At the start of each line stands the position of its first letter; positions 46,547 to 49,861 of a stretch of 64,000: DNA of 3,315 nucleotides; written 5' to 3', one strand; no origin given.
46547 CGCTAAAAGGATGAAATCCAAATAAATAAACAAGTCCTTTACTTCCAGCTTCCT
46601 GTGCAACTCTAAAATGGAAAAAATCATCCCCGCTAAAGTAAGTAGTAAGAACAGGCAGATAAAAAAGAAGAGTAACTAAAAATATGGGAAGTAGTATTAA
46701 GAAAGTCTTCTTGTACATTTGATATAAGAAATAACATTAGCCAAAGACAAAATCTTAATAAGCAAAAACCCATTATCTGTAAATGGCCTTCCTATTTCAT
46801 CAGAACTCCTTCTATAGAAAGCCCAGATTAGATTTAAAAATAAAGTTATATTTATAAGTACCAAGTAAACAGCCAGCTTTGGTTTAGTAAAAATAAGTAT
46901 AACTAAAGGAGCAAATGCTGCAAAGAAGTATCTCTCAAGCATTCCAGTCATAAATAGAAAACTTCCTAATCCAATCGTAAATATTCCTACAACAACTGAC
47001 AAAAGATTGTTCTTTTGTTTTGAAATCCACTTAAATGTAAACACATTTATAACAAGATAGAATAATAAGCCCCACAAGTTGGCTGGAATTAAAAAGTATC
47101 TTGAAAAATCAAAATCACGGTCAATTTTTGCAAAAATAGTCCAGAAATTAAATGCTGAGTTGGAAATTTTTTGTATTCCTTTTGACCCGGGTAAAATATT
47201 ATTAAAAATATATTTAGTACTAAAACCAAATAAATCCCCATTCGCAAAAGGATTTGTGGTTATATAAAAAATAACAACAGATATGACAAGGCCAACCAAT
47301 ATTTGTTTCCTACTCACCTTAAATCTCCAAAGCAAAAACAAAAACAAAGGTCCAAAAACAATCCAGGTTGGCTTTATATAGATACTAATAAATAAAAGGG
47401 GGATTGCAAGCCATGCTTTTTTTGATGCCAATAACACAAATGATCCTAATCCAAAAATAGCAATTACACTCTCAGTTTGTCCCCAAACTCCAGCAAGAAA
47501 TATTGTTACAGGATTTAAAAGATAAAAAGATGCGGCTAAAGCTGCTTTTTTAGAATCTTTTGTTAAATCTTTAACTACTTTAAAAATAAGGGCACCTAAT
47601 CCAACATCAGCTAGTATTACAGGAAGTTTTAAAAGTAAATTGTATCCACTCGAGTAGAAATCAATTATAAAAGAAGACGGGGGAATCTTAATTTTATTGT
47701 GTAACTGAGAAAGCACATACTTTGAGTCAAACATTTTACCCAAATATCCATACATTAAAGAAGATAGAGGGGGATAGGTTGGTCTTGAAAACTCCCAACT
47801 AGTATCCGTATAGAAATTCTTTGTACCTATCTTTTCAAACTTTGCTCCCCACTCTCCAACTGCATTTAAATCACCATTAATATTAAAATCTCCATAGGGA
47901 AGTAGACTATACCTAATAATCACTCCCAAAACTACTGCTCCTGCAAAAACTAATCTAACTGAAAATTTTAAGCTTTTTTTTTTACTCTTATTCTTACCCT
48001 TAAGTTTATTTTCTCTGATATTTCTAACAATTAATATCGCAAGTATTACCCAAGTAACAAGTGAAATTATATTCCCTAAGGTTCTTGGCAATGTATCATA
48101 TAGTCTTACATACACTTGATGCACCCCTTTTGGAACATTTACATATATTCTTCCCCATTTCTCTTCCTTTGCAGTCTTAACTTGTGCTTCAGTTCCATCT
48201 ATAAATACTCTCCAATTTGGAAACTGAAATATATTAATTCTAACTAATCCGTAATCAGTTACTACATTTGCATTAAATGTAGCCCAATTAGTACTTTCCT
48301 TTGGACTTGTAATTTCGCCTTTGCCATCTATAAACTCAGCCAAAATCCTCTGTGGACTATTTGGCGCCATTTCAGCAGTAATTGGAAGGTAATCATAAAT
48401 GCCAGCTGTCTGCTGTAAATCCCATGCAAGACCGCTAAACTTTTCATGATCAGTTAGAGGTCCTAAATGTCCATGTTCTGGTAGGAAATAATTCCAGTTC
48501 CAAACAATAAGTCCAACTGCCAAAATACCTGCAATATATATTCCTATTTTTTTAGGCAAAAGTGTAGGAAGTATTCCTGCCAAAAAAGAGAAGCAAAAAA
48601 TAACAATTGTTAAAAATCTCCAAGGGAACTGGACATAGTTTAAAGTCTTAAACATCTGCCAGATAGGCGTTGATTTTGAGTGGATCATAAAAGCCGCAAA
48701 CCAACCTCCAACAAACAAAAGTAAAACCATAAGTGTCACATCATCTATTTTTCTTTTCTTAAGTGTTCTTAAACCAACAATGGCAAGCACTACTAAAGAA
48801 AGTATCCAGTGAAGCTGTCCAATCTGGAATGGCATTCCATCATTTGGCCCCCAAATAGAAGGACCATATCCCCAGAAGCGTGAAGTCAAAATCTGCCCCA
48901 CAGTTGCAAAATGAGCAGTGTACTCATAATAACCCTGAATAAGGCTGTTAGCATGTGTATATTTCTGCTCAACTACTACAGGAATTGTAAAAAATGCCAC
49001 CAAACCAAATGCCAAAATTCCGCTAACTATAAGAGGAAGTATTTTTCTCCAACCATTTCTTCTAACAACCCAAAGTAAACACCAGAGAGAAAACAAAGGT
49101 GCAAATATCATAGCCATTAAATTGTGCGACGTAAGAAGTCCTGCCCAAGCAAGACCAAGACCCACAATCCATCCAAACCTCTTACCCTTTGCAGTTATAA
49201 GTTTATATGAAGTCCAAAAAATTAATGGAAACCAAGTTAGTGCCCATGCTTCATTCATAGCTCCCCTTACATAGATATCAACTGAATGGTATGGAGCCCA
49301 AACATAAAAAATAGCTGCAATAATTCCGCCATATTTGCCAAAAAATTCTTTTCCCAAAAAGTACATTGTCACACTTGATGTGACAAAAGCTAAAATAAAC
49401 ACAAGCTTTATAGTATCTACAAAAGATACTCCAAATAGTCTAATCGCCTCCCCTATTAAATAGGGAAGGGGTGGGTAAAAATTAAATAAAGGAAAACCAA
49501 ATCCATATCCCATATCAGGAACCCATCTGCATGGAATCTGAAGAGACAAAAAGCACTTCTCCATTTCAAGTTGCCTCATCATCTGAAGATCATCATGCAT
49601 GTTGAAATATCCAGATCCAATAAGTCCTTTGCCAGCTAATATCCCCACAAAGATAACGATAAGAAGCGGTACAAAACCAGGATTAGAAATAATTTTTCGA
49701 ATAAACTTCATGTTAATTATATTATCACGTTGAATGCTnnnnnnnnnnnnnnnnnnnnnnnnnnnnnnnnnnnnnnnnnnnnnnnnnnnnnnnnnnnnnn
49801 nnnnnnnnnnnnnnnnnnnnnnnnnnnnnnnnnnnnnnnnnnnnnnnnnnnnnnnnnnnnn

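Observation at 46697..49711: Rosetta-stone fusion of two GT-C-like modules that also occur as separate genes in the same window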

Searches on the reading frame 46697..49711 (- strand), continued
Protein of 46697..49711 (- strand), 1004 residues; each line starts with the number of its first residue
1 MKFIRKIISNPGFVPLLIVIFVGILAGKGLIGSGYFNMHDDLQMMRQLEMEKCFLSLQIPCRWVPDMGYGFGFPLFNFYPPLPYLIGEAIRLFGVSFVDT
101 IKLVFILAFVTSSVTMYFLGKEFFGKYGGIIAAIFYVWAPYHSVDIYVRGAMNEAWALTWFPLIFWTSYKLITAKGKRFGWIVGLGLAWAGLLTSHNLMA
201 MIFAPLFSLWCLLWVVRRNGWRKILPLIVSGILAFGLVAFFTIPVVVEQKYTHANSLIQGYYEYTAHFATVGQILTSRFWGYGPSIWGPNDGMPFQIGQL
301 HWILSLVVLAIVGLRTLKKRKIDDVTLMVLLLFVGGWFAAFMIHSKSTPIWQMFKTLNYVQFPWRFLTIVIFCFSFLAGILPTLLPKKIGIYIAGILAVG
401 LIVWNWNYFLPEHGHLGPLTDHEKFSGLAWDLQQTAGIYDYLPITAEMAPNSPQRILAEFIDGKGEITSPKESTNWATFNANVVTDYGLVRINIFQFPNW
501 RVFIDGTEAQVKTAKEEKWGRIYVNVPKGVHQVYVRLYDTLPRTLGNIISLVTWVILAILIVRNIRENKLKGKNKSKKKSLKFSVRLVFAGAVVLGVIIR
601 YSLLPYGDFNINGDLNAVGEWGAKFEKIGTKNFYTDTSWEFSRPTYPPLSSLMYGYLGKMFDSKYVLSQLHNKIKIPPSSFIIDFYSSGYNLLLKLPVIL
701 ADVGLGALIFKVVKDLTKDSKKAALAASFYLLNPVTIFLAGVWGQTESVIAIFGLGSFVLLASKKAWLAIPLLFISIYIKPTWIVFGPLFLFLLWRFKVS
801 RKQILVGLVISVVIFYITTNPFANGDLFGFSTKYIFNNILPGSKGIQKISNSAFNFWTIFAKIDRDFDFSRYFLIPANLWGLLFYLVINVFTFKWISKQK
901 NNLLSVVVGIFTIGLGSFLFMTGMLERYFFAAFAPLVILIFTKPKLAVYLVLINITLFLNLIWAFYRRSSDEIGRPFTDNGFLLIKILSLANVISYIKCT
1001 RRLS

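Call 23: find_encoding_contigs(protein=P0006, flank=5000, max_places=2)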
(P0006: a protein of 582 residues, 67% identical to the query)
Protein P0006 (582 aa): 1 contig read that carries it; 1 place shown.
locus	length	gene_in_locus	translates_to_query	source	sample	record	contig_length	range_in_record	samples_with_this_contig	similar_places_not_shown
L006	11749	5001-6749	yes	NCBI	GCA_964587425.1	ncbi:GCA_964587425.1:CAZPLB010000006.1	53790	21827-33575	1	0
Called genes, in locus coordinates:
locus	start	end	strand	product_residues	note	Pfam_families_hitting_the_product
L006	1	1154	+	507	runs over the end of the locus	PF13231:PMT_2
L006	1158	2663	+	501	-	PF13231:PMT_2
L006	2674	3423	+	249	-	PF00535:Glycos_transf_2, PF10111:Glyco_tranf_2_2 (weak)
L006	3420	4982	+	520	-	PF02366:PMT (weak), PF13231:PMT_2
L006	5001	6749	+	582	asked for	PF09586:YfhO (faint), PF10131:PTPS_related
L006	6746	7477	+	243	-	PF00106:adh_short, PF08659:KR, PF13561:adh_short_C2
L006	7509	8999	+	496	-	PF01943:Polysacc_synt, PF13440:Polysacc_synt_3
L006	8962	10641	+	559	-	-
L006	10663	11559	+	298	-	PF00535:Glycos_transf_2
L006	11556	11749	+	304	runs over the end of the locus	PF00535:Glycos_transf_2, PF13641:Glyco_tranf_2_3, PF13632:Glyco_trans_2_3 (faint)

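Call 39: find_encoding_contigs(protein=window:46697-49711:-, flank=3000, max_places=8)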
Protein window:46697-49711:- (1004 aa): no gene with exactly this product is on record in the collection.

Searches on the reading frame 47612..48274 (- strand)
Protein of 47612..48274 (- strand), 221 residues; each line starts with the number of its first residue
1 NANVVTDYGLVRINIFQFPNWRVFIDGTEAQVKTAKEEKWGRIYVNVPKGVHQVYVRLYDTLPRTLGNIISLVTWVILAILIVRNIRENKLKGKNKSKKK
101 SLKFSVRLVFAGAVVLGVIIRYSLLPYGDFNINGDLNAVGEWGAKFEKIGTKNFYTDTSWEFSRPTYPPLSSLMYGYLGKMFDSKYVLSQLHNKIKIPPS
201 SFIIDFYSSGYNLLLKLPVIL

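Call 73: find_homologous_proteins(query=window:47612-48274:-, max_evalue=0.001)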
Query window:47612-48274:-: 358 candidates shared short words with the query, none scored E <= 0.001.

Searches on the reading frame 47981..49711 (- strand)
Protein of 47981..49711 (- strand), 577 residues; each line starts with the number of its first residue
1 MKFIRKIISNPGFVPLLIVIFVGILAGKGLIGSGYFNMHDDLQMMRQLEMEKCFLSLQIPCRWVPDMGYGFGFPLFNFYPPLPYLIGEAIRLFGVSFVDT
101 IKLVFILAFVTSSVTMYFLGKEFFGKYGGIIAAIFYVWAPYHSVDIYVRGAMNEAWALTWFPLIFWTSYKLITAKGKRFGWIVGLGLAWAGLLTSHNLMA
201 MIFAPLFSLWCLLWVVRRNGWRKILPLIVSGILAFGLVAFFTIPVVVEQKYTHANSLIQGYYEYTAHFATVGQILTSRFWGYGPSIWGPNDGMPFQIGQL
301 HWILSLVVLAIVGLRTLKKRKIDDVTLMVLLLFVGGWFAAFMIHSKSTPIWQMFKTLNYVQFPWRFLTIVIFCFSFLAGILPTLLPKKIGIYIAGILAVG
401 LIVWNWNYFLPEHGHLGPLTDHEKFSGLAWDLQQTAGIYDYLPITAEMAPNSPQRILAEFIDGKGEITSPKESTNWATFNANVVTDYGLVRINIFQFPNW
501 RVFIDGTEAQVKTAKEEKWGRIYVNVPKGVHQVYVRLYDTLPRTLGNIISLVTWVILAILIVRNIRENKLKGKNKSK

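Call 50: search_solved_structures(query=A5, max_evalue=1)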
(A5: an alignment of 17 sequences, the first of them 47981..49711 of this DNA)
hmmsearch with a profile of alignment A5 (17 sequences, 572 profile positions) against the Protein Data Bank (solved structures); distinct sequences matched with E-value up to 1: 1.
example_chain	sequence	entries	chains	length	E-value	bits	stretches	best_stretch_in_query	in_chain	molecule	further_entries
2etd_A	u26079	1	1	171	0.18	13.5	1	422-547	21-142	lemA protein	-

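Call 63: predict_structure(alignment_id=A5)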
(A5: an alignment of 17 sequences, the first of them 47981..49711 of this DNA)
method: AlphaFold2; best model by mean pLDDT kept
length: 577 residues; sequences in the alignment: 17
mean_pLDDT: 80.1   pTM: 0.85
mean pLDDT of the five models: 80.1, 78.3, 78.1, 75.9, 74.0
residues with pLDDT >= 90: 213; 70-90: 227; 50-70: 90; < 50: 47
segments of 3 or more residues with pLDDT < 50: 64-77, 256-265, 279-294, 435-438
pLDDT, mean of each block of 10 residues (from residue 1): 79 90 88 63 72 72 48 50 86 87 91 96 94 89 67 87 97 89 96 87 94 94 94 94 79 53 54 60 40 52 88 88 91 94 84 74 81 93 84 89 76 63 61 50 71 76 91 84 93 84 94 79 93 90 89 94 86 57
secondary structure, 60 per line:
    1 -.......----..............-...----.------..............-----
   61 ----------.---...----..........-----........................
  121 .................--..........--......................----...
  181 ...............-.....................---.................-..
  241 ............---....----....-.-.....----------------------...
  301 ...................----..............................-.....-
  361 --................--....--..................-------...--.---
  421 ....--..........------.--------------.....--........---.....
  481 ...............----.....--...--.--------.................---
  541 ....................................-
elements in order: H2-8 H13-26 H42-55 H82-91 H97-137 H140-149 H152-173 H178-195 H197-217 H221-237 H239-251 H256-259 H264-267 H271-275 H298-319 H324-343 H345-353 H355-359 H363-378 H381-384 H387-404 H421-424 H427-436 E458-462 E465-472 E476-495 E500-504 E507-509 E521-537 H541-576

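Call 66: fold_search(model_id=the predicted structure, library=pdb)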
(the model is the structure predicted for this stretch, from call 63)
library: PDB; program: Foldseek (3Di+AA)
matches with E <= 10: 457; with E <= 0.001: 9
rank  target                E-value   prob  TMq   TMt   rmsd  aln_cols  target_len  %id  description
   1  6s7t_A                9.9e-05  1.00  0.38  0.32  20.0       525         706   13  Cryo-EM structure of human oligosaccharyltransferase complex OST-B (released 2019-12-18)
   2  8pn9_A                1.4e-04  1.00  0.37  0.34  12.5       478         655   12  Structure of human oligosaccharyltransferase OST-A complex bound to NGI-1 (released 2024-05-08)
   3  9n9j_I                2.6e-04  1.00  0.38  0.32  13.4       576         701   12  Structure of a GRP94 folding intermediate engaged with a CCDC134- and FKBP11-bound secretory translocon (released 2025-11-19)
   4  5f15                  2.7e-04  1.00  0.29  0.30  18.3       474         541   12  Crystal Structure of ArnT from Cupriavidus metallidurans bound to Undecaprenyl phosphate (released 2016-02-17)
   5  6s7o_A                4.9e-04  1.00  0.39  0.35  12.3       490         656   12  Cryo-EM structure of human oligosaccharyltransferase complex OST-A (released 2019-12-18)
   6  6w98_A                5.3e-04  1.00  0.44  0.21   6.4       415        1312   13  Single-Particle Cryo-EM Structure of Arabinofuranosyltransferase AftD from Mycobacteria (released 2020-05-13)
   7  3waj                  7.2e-04  1.00  0.38  0.29  11.4       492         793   12  Crystal structure of the Archaeoglobus fulgidus oligosaccharyltransferase (O29867_ARCFU) complex with Zn and sulfate (released 2013-10-30)
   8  5gmy_A                7.5e-04  1.00  0.37  0.27  12.5       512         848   12  Crystal structure of the Archaeoglobus fulgidus oligosaccharyltransferase (O29867_ARCFU) tethered with an acceptor pep (released 2017-02-01)
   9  6ftg_5                9.8e-04  1.00  0.35  0.32  19.6       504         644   15  Subtomogram average of OST-containing ribosome-translocon complexes from canine rough microsomal membranes (released 2018-03-21)
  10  7e9s_A                1.3e-03  1.00  0.41  0.30   8.9       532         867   11  Archaeal oligosaccharyltransferase AglB from Archaeoglobus fulgidus in complex with an inhibitory peptide and a dolich (released 2021-09-08)
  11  3wak                  1.6e-03  1.00  0.43  0.31  13.2       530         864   11  Crystal structure of the Archaeoglobus fulgidus oligosaccharyltransferase (O29867_ARCFU) in the apo form (released 2013-10-30)
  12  8if8_C                1.9e-03  1.00  0.40  0.38  12.8       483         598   12  Arabinosyltransferase AftA (released 2023-05-31)
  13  7bve_A                1.9e-03  1.00  0.35  0.22  20.6       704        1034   11  Cryo-EM structure of Mycobacterium smegmatis arabinosyltransferase EmbC2-AcpM2 in complex with ethambutol (released 2020-04-29)
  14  6c26_A                2.1e-03  1.00  0.39  0.35  13.8       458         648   12  The Cryo-EM structure of a eukaryotic oligosaccharyl transferase complex (released 2018-01-31)
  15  7bvf_B                2.5e-03  1.00  0.36  0.22  20.1       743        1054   11  Cryo-EM structure of Mycobacterium tuberculosis arabinosyltransferase EmbA-EmbB-AcpM2 in complex with ethambutol (released 2020-04-29)
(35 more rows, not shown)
